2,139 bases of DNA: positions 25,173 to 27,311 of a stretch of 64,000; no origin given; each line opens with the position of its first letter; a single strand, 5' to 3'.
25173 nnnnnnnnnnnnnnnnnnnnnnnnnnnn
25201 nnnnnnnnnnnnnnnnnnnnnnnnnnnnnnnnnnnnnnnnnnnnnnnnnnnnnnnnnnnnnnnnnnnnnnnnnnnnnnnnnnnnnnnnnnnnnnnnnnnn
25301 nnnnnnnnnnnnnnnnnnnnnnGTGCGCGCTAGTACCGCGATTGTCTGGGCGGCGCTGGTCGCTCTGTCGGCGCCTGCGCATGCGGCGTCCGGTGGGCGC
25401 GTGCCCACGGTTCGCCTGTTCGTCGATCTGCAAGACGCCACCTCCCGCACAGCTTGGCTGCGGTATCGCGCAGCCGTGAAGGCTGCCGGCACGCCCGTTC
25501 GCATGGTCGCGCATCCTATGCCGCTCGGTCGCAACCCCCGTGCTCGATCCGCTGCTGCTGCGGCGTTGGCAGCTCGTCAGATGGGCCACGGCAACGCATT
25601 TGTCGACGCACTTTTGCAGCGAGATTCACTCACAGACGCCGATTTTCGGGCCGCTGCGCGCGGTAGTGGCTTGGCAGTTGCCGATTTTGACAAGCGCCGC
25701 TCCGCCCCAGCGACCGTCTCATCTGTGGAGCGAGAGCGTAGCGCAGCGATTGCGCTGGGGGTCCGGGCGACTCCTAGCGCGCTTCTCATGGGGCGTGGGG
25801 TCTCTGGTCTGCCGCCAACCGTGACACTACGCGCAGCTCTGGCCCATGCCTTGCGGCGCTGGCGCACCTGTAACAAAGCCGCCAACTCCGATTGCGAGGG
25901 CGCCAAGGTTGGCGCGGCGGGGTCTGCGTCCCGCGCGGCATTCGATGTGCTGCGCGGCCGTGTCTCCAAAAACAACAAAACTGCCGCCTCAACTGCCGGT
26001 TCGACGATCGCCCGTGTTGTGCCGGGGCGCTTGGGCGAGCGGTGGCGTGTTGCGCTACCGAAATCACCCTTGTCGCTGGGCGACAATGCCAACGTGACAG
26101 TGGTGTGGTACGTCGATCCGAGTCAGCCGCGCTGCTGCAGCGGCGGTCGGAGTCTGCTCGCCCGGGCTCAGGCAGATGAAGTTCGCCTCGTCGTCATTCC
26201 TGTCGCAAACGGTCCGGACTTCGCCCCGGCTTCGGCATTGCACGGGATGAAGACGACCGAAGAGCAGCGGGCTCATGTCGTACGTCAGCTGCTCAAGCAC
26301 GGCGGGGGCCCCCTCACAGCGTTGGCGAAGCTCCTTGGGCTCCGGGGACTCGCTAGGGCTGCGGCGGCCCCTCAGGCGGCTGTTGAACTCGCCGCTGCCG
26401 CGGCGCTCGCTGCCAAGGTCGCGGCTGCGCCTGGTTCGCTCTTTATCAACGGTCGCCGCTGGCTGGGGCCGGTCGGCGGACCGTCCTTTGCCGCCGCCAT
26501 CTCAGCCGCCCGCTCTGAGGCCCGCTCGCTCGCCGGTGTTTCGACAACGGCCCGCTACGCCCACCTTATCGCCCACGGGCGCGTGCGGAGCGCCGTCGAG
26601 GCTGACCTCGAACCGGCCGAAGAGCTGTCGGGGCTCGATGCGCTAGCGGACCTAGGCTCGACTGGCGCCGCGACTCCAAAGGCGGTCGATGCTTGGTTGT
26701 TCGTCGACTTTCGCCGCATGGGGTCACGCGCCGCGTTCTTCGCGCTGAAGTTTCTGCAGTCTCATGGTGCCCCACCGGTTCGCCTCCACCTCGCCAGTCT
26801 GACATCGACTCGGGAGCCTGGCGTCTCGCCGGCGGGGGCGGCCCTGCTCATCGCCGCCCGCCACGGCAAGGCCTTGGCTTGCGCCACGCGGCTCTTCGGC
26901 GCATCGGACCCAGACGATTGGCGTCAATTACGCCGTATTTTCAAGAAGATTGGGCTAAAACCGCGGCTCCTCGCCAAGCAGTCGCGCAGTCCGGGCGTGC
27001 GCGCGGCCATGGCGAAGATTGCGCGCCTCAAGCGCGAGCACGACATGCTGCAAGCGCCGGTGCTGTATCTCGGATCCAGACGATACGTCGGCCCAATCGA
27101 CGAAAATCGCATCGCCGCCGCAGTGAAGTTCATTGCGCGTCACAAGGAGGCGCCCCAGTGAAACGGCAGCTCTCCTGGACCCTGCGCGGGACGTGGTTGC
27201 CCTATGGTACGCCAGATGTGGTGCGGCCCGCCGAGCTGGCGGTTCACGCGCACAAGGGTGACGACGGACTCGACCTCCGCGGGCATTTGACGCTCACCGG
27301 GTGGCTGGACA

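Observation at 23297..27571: Operon of a triple-DsbA fusion lipoprotein, a CxxC-less DsbA-like protein and a tightly coupled small ORF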

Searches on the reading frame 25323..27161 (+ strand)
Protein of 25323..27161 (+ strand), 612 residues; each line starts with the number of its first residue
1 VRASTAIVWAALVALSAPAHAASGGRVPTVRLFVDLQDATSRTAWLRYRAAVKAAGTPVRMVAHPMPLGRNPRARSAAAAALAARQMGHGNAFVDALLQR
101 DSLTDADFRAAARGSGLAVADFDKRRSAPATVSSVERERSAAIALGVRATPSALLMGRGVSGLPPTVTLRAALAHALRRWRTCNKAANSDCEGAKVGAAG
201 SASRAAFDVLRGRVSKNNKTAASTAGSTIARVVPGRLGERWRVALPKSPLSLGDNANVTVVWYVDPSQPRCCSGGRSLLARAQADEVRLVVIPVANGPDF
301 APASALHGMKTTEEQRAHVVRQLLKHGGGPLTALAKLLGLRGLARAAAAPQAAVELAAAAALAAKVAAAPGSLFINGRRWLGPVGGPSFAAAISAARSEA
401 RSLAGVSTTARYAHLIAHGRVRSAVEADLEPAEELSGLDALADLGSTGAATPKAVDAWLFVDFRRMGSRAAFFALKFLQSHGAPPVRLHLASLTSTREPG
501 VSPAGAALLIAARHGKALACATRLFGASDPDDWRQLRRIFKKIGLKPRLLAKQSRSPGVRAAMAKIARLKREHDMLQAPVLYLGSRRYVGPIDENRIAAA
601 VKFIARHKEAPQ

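Call 3: search_protein_families(library=pfam, proteins=[window:25323-27161:+], max_evalue=0.01)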
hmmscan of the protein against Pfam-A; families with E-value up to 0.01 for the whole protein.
window:25323-27161:+ (612 aa): 2 families
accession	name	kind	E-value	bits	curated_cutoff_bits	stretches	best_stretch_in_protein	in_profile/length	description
PF01323.26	DSBA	-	1.5e-08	35.1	25.6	1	73-173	84-190/191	DSBA-like thioredoxin domain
PF13462.12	Thioredoxin_4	-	0.00031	21.4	23.2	0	255-327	12-90/165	Thioredoxin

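Call 8: search_protein_families(library=ncbifam, proteins=[window:25323-27161:+], max_evalue=0.01)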
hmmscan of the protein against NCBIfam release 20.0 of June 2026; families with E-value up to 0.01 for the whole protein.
window:25323-27161:+ (612 aa): 0 families

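Call 12: find_homologous_proteins(query=window:25323-27161:+, max_evalue=0.001)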
Query window:25323-27161:+ (612 aa): 4 proteins with E <= 0.001 among 8000 candidates.
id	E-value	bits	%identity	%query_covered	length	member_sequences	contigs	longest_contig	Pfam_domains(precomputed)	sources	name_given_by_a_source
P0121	0.0e+0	1242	100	96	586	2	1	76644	PF01323.27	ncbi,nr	ncbi:MAG: hypothetical protein KC502_01005 [Myxococcales bacterium]|nr:hypothetical protein [Myxococ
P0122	4.8e-139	483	51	91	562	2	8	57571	PF01323.27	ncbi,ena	-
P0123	1.9e-104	368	42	93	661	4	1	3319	PF01323.27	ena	-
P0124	1.1e-94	336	44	39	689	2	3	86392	PF01323.27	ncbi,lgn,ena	-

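Call 39: predict_structure(alignment_id=A2)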
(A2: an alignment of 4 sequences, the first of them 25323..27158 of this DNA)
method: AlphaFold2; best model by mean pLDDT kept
length: 612 residues; sequences in the alignment: 4
mean_pLDDT: 51.1   pTM: 0.33
mean pLDDT of the five models: 51.1, 44.4, 43.8, 43.4, 42.7
residues with pLDDT >= 90: 10; 70-90: 66; 50-70: 226; < 50: 310
segments of 3 or more residues with pLDDT < 50: 1-13, 16-34, 36-40, 58-72, 134-257, 269-272, 297-354, 365-369, 404-451, 496-499, 608-612
pLDDT, mean of each block of 10 residues (from residue 1): 40 47 43 47 61 55 40 54 61 61 53 55 59 46 33 30 28 41 43 43 42 29 24 24 23 42 54 54 59 53 40 44 39 36 40 50 49 58 55 59 47 43 42 28 27 62 67 65 63 54 79 85 83 89 90 78 70 57 62 56 56 33
secondary structure, 60 per line:
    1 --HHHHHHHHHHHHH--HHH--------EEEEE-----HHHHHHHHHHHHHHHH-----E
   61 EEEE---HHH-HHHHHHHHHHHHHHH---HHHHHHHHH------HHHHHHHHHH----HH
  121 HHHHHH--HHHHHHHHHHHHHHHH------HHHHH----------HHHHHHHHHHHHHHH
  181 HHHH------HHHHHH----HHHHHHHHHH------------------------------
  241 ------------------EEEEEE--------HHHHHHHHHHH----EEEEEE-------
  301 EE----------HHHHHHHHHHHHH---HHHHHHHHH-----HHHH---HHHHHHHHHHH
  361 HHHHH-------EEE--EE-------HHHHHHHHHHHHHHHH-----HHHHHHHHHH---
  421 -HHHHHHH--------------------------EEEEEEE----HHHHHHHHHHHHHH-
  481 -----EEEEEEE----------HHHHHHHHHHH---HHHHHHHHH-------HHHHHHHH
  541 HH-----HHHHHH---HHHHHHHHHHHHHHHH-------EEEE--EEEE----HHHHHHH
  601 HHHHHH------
elements in order: H3-15 E29-33 H39-54 E60-64 H72-86 H90-98 H105-114 H119-126 H129-144 H151-155 H166-184 H191-196 H201-210 E259-264 H273-283 E288-293 H313-325 H329-337 H343-346 H350-365 E373-375 H387-402 H408-417 H422-428 E455-461 H466-479 E486-492 H503-513 H517-525 H533-542 H548-553 H557-572 E580-583 E586-589 H594-606

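Call 41: search_solved_structures(query=A3, max_evalue=1, show_alignments=2)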
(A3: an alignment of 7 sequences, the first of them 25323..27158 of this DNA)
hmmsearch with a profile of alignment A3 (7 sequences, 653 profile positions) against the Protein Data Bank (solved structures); distinct sequences matched with E-value up to 1: 16.
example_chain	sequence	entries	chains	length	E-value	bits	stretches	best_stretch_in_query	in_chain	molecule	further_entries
3gyk_A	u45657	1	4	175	3.6e-14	55.3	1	104-206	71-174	27kDa outer membrane protein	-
7dka_A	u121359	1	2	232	7.9e-07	31.1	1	104-185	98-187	DSBA domain-containing protein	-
7dk9_A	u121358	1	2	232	8e-07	31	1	104-185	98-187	DSBA domain-containing protein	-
3l9v_A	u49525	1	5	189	0.0014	20.3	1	86-185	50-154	Putative thiol-disulfide isomerase or thioredoxin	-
7rgv_A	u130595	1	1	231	0.0018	20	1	52-209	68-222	Thioredoxin domain-containing protein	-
7uno_A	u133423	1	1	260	0.0036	19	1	88-195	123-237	Thioredoxin domain-containing protein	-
7unn_A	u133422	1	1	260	0.0042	18.8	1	93-195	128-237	Thioredoxin domain-containing protein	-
4pwo_A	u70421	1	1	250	0.0043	18.7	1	93-194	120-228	DsbA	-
4pwp_A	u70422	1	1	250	0.0046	18.6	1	93-194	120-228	DsbA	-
4gxz_A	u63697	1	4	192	0.031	15.9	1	274-341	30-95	Suppression of copper sensitivity protein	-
5cnw_A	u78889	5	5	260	0.036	15.7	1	109-205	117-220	FrnE protein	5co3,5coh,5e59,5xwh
5cp1_A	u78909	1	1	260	0.05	15.2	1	109-205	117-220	FrnE protein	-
6nen_A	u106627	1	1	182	0.29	12.7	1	275-363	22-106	Copper resistance protein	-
4xvw_A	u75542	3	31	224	0.32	12.5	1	275-363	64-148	DsbA-like protein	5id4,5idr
6mhh_A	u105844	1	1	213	0.4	12.2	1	275-363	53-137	Metal resistance protein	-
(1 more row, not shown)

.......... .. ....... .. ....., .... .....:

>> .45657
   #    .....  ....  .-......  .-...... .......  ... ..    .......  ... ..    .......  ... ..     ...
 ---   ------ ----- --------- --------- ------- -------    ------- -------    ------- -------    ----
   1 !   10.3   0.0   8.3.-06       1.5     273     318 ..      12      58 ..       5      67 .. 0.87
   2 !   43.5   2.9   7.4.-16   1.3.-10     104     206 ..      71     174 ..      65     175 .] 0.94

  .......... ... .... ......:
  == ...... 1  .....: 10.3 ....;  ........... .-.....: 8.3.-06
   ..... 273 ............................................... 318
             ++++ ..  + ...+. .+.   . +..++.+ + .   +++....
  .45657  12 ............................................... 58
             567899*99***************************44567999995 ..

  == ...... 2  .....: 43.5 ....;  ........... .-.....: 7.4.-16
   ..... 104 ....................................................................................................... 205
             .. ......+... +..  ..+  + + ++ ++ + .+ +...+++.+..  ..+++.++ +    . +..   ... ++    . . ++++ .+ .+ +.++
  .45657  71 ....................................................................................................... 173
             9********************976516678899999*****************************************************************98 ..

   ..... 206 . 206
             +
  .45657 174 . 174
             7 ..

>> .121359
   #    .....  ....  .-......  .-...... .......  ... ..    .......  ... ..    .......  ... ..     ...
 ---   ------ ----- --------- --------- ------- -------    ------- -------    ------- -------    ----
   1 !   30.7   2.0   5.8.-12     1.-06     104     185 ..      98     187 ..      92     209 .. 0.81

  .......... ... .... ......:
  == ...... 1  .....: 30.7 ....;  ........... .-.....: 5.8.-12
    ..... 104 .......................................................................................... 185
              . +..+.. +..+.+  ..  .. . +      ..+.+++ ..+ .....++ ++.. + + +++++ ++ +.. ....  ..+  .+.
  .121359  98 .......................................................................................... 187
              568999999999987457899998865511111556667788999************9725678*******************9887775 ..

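Call 45: find_related_loci(query=A3, collection=genome_contigs, flank=7000)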
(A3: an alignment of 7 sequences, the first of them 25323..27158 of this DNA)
Query A3 (612 aa) in genome_contigs; peptide patterns used: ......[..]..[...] (x = any residue, [..] = any of these).
22 stretches matched a pattern; 7 encode a relative of the query (tblastn E <= 1e-3); 7 distinct loci.
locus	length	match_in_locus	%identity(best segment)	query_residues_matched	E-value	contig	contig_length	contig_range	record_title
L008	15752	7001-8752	51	28-610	9e-131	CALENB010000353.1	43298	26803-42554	MAG TPA_asm: uncultured Myxococcales bacterium isolate ERR2206774_bin.79_CONCOCT_v1.1_MAG genome assembly, contig: ERZ88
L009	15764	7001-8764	43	22-597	1e-95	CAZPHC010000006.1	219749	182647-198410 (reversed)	MAG TPA_asm: uncultured Enterobacteriaceae bacterium isolate SRP319275_co3_164 genome assembly, contig: NODE_69_length_2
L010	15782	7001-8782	40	29-605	3e-93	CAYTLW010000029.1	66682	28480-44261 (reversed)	MAG TPA_asm: uncultured Enterobacteriaceae bacterium isolate binchicken_co141_175 genome assembly, contig: NODE_1699_len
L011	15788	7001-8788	39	28-597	6e-85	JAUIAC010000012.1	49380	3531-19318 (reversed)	MAG: bacterium isolate 5_bin.26 NODE_782_length_49380_cov_3.269263, whole genome shotgun sequence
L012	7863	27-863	47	320-595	5e-59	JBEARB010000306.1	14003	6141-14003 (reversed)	MAG: Pseudomonadota bacterium isolate muddycreek_2019_sw_WHONDRS-S19S_0082_B_bin.95 scaffold_2241044, whole genome shotg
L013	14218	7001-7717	49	362-601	2e-56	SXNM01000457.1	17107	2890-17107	MAG: Proteobacteria bacterium isolate F1-120-MAGs196 F1-120__c937842, whole genome shotgun sequence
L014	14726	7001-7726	44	30-269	1e-33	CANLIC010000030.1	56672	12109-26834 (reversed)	MAG: Myxococcales bacterium isolate TH-Jun18-32 genome assembly, contig: TH-Jun18-C930, whole genome shotgun sequence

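Call 65: find_encoding_contigs(protein=P0124, flank=8000, max_places=1)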
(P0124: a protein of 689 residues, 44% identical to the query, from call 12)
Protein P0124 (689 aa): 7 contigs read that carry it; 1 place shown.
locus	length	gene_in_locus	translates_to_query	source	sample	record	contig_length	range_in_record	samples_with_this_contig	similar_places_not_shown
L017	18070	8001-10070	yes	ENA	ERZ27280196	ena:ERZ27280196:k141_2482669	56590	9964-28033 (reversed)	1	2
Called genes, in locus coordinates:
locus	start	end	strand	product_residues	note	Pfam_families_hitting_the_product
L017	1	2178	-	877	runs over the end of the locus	PF00456:Transketolase_N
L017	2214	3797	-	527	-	PF00092:VWA, PF13519:VWA_2, PF13768:VWA_3 (weak)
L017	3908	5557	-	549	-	-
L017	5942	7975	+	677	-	PF01323:DSBA, PF13098:Thioredoxin_2 (faint), PF13462:Thioredoxin_4, PF13743:Thioredoxin_5 (faint), PF13462:Thioredoxin_4, PF01323:DSBA, PF13462:Thioredoxin_4, PF01323:DSBA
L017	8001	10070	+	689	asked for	PF01323:DSBA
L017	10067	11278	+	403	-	PF00155:Aminotran_1_2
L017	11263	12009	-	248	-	PF09335:VTT_dom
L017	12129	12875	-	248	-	PF02985:HEAT (faint), PF13646:HEAT_2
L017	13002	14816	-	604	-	PF00069:Pkinase, PF07714:PK_Tyr_Ser-Thr, PF03109:ABC1 (weak), PF00515:TPR_1 (weak)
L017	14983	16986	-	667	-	PF00932:LTD, PF02412:TSP_3 (weak), PF00932:LTD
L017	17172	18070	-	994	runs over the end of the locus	PF07517:SecA_DEAD, PF01043:SecA_PP_bind, PF21090:P-loop_SecA, PF07516:SecA_SW, PF02810:SEC-C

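Call 73: fold_search(model_id=the predicted structure, library=pdb)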
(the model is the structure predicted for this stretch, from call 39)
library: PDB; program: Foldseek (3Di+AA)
matches with E <= 10: 435; with E <= 0.001: 12
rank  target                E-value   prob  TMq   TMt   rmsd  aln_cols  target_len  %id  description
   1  7rgv                  2.7e-04  1.00  0.23  0.60   3.2       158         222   20  Structure of Caulobacter crescentus Suppressor of copper sensitivity protein C (released 2022-03-02)
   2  3gyk_B                3.5e-04  1.00  0.23  0.72   3.0       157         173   22  The crystal structure of a thioredoxin-like oxidoreductase from Silicibacter pomeroyi DSS-3 (released 2009-06-09)
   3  6eez_B                4.0e-04  1.00  0.23  0.67   2.8       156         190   17  Crystal Structure of the thiol-disulfide exchange protein alpha-DsbA2 from Wolbachia pipientis (released 2019-04-17)
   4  3gyk_A                4.4e-04  1.00  0.23  0.73   2.9       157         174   22  The crystal structure of a thioredoxin-like oxidoreductase from Silicibacter pomeroyi DSS-3 (released 2009-06-09)
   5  4p3y_B                4.7e-04  1.00  0.23  0.67   5.8       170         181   13  Crystal structure of Acinetobacter baumannii DsbA in complex with EF-Tu (released 2014-06-18)
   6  5vyo_D                5.1e-04  1.00  0.22  0.61   6.4       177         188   11  The complex structure of Burkholderia pseudomallei DsbA bound to a peptide (released 2018-03-21)
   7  6eez_A                5.6e-04  1.00  0.22  0.67   3.0       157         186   16  Crystal Structure of the thiol-disulfide exchange protein alpha-DsbA2 from Wolbachia pipientis (released 2019-04-17)
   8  4pwo                  6.2e-04  1.00  0.23  0.51   3.8       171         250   15  Crystal structure of DsbA from the Gram positive bacterium Corynebacterium diphtheriae (released 2015-03-25)
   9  4pwp                  6.4e-04  1.00  0.23  0.51   3.8       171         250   15  Crystal structure of DsbA from the Gram positive bacterium Corynebacterium diphtheriae (released 2015-03-25)
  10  3fz5_C                6.4e-04  1.00  0.20  0.57   5.4       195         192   16  Crystal structure of possible 2-hydroxychromene-2-carboxylate isomerase from Rhodobacter sphaeroides (released 2009-02-03)
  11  7unn                  7.1e-04  1.00  0.22  0.51   4.0       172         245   16  Thiol-disulfide oxidoreductase TsdA from Corynebacterium diphtheriae (released 2022-04-20)
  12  2rem_A                7.4e-04  1.00  0.22  0.60   5.3       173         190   15  Crystal Structure of oxidoreductase DsbA from Xylella fastidiosa (released 2008-10-07)
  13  3fz5_A                1.0e-03  1.00  0.20  0.57   4.8       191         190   16  Crystal structure of possible 2-hydroxychromene-2-carboxylate isomerase from Rhodobacter sphaeroides (released 2009-02-03)
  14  2rem_B                1.0e-03  1.00  0.22  0.61   5.2       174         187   16  Crystal Structure of oxidoreductase DsbA from Xylella fastidiosa (released 2008-10-07)
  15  3dvx_A                1.0e-03  1.00  0.22  0.59   9.1       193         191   16  Crystal structure of reduced DsbA3 from Neisseria meningitidis (released 2009-08-04)
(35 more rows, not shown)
